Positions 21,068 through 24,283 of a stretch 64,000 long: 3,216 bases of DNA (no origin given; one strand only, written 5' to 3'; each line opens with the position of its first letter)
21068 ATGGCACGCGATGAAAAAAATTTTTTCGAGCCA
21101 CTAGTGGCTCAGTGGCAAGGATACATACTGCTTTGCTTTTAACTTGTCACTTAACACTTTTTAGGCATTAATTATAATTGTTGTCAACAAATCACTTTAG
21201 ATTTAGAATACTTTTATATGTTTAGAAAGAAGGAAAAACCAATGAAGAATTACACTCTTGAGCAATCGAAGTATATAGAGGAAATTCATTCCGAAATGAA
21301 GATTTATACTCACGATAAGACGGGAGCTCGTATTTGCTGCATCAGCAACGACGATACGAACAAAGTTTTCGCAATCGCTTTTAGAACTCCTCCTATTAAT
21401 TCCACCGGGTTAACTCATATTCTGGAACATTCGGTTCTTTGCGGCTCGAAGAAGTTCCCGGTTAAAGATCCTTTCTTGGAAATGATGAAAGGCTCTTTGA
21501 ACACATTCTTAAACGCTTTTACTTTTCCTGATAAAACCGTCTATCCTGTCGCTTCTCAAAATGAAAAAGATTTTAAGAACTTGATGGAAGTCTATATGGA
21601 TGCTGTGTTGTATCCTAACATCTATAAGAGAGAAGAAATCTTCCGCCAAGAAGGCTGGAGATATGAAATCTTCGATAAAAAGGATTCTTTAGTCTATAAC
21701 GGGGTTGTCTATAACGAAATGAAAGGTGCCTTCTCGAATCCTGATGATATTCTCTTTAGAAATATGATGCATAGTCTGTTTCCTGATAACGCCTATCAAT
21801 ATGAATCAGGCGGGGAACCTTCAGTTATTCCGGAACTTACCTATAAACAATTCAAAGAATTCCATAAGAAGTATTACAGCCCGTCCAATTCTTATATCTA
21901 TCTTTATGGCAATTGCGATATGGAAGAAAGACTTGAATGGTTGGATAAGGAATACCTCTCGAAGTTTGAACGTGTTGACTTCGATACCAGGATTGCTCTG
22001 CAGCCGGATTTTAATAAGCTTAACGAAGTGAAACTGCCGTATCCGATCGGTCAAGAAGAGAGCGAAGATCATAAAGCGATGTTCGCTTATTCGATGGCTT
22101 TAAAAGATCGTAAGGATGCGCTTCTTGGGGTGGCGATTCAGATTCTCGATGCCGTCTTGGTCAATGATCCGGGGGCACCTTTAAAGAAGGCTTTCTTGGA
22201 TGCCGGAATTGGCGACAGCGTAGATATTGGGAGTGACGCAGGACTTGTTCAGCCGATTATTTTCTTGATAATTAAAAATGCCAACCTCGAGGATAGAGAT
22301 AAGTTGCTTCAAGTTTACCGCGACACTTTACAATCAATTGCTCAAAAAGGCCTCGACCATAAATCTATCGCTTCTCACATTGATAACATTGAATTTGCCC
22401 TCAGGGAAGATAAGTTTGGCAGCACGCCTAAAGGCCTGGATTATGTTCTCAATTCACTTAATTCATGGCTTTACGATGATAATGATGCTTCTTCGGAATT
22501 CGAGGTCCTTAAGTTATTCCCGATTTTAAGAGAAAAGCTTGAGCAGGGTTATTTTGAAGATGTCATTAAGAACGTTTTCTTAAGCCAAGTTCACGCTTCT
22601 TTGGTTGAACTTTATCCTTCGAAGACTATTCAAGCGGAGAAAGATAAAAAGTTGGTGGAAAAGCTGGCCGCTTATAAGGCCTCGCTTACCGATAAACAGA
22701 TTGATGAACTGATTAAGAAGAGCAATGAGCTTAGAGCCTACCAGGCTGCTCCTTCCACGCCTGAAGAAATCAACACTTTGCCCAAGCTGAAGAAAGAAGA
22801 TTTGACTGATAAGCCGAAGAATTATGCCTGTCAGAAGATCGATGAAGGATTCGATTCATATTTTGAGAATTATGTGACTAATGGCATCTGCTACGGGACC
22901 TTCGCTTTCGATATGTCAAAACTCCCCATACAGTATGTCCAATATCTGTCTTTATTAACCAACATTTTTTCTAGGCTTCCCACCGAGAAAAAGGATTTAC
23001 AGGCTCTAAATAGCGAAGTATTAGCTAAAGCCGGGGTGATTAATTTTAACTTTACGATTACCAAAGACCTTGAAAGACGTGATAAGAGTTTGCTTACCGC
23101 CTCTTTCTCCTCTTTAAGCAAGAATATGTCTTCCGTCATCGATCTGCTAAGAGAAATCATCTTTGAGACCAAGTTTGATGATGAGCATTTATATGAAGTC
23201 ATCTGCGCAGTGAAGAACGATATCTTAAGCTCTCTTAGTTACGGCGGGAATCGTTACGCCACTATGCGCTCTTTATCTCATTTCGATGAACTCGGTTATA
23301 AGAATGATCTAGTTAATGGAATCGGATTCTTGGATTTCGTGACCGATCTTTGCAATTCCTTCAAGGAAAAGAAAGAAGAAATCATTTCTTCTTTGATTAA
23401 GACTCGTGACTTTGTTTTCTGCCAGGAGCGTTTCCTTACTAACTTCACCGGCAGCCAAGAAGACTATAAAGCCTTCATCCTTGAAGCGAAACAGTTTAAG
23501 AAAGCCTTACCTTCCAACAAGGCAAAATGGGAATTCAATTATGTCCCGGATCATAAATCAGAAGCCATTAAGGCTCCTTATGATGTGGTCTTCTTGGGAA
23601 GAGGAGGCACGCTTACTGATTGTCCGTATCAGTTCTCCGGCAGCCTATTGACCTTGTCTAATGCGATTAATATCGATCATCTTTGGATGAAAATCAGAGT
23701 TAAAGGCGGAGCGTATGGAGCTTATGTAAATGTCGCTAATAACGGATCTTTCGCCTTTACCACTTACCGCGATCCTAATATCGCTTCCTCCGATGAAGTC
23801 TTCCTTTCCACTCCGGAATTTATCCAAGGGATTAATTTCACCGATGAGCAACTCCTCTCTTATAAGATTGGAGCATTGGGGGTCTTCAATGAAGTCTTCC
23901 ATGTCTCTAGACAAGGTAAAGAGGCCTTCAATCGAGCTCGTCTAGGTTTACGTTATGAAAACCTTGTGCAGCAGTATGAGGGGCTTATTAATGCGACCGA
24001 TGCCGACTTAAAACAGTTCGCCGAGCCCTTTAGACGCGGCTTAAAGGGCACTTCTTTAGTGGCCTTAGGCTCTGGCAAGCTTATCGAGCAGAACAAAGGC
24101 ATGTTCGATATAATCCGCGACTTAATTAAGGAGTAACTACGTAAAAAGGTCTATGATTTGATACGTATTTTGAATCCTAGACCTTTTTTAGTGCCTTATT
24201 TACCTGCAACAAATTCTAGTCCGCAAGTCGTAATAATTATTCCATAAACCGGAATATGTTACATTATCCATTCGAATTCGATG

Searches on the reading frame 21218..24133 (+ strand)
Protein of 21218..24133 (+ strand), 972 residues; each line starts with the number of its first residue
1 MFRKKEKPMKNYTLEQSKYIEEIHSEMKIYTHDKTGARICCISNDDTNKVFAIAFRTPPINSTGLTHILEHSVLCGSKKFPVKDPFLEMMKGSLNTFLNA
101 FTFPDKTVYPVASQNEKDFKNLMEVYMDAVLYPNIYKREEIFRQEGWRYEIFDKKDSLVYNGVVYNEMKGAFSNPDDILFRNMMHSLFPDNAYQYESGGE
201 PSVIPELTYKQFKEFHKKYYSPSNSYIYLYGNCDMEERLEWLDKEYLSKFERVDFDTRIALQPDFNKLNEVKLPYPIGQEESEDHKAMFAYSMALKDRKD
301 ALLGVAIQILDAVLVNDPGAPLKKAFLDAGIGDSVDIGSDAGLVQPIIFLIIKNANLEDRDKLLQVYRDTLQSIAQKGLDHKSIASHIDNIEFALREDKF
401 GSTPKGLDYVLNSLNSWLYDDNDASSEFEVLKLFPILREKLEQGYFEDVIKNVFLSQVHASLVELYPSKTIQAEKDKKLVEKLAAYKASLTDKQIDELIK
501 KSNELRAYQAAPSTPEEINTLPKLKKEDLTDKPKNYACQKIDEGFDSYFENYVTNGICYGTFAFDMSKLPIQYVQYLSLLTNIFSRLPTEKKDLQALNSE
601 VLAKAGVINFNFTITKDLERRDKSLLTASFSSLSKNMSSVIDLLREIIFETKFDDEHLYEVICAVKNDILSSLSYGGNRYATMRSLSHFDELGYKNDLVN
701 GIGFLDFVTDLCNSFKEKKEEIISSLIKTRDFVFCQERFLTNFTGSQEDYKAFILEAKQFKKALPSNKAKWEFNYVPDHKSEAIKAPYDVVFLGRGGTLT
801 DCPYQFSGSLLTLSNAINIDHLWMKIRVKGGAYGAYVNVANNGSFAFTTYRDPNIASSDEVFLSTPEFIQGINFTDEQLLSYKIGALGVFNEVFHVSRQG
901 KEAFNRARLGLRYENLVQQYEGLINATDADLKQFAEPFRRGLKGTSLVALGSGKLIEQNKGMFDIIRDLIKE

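Call 61: search_protein_families(library=padloc, proteins=[window:21218-24133:+], max_evalue=0.00001)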
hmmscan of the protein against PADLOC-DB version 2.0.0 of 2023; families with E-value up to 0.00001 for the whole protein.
window:21218-24133:+ (972 aa): 0 families

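Call 62: search_protein_families(library=pfam, proteins=[window:21218-24133:+], max_evalue=0.00001)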
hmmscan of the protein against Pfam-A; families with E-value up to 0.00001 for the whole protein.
window:21218-24133:+ (972 aa): 4 families
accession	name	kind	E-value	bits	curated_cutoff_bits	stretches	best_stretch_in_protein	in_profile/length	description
PF08367.16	M16C_assoc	-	1.7e-52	178.6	25.3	1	465-711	1-252/252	Peptidase M16C associated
PF22516.1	PreP_C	-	1.2e-28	100.3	27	1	782-950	2-170/173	PreP C-terminal domain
PF05193.26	Peptidase_M16_C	-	1.7e-17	64.3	23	1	207-388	2-178/181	Peptidase M16 inactive domain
PF00675.25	Peptidase_M16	-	3e-09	37.4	22.3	1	61-138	29-103/149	Insulinase (Peptidase family M16)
